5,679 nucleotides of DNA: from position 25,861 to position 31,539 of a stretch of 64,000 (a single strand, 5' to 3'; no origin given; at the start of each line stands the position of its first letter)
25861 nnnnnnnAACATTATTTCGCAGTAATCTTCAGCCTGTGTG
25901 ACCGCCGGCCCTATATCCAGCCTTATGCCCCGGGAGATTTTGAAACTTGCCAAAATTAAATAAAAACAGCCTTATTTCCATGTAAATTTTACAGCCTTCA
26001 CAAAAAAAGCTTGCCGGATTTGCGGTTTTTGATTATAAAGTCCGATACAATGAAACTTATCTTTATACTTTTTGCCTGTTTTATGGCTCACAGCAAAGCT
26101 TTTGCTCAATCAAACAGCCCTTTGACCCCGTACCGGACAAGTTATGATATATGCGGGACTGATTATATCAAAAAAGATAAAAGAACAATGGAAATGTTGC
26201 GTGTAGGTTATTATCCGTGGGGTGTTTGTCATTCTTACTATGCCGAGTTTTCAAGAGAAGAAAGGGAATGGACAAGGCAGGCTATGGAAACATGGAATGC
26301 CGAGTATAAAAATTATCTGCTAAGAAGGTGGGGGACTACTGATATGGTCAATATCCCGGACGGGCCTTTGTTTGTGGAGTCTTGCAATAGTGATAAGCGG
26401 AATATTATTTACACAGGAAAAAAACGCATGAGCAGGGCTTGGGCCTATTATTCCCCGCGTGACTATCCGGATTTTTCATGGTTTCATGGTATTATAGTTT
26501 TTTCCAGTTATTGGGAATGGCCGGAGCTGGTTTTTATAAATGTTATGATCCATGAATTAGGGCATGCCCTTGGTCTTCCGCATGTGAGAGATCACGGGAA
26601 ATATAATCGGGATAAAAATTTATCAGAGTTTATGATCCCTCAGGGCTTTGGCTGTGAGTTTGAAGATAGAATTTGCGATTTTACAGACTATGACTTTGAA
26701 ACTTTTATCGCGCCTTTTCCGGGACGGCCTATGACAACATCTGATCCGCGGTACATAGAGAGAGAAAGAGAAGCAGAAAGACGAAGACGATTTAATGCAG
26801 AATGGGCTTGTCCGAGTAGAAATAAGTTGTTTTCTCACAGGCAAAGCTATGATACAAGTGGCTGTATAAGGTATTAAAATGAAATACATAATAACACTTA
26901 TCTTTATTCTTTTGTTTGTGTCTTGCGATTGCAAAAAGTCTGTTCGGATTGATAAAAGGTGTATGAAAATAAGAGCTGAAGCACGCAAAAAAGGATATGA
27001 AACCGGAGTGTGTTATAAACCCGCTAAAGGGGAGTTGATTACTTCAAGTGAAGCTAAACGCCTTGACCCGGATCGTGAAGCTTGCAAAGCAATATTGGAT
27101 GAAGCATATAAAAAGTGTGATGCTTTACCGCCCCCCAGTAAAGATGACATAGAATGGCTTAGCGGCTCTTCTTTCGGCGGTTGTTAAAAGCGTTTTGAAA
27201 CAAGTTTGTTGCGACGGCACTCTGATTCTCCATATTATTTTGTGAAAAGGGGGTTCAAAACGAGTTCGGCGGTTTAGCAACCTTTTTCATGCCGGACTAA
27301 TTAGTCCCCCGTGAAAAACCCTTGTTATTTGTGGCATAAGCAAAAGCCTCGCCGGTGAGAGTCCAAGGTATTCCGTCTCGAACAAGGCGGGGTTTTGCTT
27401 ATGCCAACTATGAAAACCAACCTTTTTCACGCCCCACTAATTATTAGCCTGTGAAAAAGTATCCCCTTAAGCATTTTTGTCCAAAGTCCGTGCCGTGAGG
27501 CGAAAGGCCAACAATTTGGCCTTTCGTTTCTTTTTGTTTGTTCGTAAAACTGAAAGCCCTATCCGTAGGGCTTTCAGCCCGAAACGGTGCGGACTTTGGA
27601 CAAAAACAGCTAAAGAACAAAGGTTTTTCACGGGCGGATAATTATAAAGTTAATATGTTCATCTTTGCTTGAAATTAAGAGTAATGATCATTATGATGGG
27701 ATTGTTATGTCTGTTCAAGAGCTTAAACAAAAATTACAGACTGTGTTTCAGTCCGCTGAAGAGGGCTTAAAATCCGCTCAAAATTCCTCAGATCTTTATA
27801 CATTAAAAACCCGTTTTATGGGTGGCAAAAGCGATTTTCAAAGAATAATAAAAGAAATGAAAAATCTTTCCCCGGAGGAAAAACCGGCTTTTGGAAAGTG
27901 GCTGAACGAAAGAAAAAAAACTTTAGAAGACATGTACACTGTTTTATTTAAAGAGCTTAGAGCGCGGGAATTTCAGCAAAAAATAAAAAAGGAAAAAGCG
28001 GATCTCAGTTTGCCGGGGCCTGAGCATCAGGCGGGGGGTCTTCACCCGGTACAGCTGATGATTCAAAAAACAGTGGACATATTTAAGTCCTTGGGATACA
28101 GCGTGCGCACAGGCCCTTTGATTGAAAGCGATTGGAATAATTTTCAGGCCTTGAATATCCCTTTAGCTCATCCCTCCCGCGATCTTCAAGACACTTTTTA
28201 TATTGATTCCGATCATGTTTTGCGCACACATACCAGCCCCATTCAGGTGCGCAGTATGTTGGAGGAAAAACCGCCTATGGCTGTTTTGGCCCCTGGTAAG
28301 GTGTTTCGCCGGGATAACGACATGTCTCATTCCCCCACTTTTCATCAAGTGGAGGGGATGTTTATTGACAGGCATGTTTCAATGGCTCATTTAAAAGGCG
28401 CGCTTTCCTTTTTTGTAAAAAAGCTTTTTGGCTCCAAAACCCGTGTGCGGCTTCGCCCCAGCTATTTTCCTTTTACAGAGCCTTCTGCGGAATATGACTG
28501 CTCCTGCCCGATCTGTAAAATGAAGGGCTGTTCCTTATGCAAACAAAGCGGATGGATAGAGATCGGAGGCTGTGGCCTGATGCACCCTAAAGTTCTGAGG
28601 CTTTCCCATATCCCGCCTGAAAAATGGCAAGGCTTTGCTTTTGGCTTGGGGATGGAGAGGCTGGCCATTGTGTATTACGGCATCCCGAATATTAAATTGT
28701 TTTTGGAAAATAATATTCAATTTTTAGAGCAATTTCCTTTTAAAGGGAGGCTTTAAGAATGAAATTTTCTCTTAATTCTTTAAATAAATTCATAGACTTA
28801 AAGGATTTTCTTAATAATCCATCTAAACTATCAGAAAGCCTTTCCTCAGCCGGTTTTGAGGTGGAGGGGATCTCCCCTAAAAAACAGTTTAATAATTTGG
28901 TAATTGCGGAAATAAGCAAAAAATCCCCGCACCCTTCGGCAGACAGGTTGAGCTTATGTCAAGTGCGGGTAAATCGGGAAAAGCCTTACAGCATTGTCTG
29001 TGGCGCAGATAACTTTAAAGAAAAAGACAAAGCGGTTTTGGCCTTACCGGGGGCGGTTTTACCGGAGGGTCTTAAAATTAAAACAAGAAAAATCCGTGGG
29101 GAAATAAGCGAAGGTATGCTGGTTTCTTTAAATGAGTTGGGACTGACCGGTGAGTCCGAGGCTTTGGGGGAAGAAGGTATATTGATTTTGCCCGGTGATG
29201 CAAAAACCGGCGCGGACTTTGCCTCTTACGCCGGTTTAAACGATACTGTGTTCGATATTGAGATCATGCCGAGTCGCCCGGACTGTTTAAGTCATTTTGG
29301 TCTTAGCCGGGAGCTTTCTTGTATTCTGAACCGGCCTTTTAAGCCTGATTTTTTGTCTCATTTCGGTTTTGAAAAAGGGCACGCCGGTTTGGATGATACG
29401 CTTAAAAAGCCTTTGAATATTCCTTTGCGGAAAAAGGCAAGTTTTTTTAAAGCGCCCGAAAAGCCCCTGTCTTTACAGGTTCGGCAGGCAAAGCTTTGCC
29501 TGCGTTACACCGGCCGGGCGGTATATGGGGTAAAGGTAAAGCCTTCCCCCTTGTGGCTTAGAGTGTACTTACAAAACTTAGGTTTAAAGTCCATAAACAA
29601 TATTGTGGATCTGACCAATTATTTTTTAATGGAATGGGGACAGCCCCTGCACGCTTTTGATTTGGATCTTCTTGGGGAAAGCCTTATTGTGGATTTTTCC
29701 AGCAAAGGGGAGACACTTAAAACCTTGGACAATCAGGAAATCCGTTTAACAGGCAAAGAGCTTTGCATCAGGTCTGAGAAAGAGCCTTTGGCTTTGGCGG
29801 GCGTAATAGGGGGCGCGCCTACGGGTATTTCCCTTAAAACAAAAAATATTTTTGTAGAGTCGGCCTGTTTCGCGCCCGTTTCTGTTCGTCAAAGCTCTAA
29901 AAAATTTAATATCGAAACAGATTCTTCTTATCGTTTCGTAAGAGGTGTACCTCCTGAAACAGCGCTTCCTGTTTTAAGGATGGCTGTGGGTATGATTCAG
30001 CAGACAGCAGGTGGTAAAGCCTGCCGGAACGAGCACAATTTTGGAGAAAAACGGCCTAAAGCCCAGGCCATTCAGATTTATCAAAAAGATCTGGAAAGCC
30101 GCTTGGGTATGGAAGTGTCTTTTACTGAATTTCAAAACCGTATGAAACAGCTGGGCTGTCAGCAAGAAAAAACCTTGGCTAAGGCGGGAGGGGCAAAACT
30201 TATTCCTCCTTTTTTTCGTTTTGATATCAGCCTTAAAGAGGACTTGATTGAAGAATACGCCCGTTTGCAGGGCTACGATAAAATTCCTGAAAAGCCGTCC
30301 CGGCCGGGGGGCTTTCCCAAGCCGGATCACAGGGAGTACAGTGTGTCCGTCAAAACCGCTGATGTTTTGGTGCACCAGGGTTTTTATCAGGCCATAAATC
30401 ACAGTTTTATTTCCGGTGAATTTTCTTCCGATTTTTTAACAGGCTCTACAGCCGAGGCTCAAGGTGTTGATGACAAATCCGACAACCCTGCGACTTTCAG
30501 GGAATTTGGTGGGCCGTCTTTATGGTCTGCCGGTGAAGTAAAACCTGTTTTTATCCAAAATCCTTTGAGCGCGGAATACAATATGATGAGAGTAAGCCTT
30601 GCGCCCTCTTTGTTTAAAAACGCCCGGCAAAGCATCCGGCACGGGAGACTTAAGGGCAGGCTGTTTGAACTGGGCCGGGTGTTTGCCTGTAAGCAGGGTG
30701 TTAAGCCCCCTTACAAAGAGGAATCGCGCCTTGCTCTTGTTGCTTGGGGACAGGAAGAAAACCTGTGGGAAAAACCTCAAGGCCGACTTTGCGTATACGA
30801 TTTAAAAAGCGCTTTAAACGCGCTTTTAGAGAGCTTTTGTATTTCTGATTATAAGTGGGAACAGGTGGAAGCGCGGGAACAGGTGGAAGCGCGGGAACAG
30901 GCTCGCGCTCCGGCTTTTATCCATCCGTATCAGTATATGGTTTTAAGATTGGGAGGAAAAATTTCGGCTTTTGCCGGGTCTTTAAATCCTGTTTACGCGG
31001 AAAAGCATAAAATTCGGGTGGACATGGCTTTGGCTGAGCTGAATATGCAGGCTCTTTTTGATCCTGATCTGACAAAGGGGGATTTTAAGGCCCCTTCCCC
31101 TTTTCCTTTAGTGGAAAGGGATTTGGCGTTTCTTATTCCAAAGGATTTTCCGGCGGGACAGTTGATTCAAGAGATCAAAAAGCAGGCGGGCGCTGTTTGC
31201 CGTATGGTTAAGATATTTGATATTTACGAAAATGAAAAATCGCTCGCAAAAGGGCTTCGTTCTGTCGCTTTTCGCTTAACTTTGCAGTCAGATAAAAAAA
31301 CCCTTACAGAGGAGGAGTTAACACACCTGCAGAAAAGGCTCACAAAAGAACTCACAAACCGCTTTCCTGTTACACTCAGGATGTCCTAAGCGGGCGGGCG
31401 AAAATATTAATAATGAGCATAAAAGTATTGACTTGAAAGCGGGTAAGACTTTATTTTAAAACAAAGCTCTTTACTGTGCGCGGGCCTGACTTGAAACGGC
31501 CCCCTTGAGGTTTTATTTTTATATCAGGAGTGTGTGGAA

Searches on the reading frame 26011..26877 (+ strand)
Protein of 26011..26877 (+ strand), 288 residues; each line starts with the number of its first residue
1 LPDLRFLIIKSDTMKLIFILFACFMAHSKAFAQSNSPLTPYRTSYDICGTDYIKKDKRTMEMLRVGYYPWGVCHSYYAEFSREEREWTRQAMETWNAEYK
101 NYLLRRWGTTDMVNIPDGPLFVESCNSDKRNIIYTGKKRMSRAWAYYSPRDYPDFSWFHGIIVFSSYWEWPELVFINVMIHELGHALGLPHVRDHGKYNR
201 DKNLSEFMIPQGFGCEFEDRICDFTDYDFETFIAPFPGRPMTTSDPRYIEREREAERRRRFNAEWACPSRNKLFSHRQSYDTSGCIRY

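Call 52: search_protein_families(library=pfam, proteins=[window:26011-26877:+], max_evalue=0.01)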
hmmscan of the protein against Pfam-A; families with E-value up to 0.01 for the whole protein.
window:26011-26877:+ (288 aa): 2 families
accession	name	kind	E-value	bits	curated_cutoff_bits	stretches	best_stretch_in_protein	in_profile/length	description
PF00413.30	Peptidase_M10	-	0.00057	20.2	24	1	174-195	107-128/159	Matrixin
PF10462.15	Peptidase_M66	-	0.0022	17.5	20.6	1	176-195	193-212/306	Peptidase M66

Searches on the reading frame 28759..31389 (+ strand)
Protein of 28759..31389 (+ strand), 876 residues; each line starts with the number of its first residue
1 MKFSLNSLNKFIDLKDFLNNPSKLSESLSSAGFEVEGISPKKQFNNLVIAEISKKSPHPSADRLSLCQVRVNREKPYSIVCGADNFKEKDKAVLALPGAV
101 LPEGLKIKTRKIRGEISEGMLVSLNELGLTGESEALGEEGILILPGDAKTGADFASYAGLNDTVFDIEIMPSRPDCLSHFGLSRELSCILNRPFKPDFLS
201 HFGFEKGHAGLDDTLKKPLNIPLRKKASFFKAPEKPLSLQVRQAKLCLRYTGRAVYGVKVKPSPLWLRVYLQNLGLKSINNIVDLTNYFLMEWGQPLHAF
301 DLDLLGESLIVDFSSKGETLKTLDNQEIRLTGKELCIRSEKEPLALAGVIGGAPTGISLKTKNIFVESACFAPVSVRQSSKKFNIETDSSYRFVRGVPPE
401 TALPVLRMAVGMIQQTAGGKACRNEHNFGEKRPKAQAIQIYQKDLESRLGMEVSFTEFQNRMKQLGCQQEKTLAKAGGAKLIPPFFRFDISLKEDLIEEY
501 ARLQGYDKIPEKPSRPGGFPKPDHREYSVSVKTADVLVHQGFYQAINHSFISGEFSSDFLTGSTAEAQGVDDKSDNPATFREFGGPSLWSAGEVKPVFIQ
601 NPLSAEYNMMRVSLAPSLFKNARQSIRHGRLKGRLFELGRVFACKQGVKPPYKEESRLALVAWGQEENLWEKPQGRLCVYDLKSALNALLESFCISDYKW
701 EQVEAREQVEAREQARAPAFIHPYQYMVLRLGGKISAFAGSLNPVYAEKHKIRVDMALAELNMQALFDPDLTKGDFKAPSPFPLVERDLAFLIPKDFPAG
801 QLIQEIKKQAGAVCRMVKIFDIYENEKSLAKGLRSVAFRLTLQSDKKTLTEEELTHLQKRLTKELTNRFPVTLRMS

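Call 52: search_protein_families(library=pfam, proteins=[window:28759-31389:+], max_evalue=0.01)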
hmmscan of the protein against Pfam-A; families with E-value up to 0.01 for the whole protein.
window:28759-31389:+ (876 aa): 5 families
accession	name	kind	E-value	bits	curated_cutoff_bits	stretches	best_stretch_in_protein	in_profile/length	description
PF03483.22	B3_4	-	1.1e-57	194.8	29.3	1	247-418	2-174/174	B3/4 domain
PF17759.6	tRNA_synthFbeta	-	1.5e-34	119.8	22.4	1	520-763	12-214/214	Phenylalanyl tRNA synthetase beta chain CLM domain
PF03147.19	FDX-ACB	-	1.3e-24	86.9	31.1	1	780-874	1-94/94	Ferredoxin-fold anticodon binding domain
PF01588.26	tRNA_bind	-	9.2e-17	61.4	27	1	47-152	1-95/96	Putative tRNA binding domain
PF03484.21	B5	-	2.5e-11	44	28.6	1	441-506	4-67/67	tRNA synthetase B5 domain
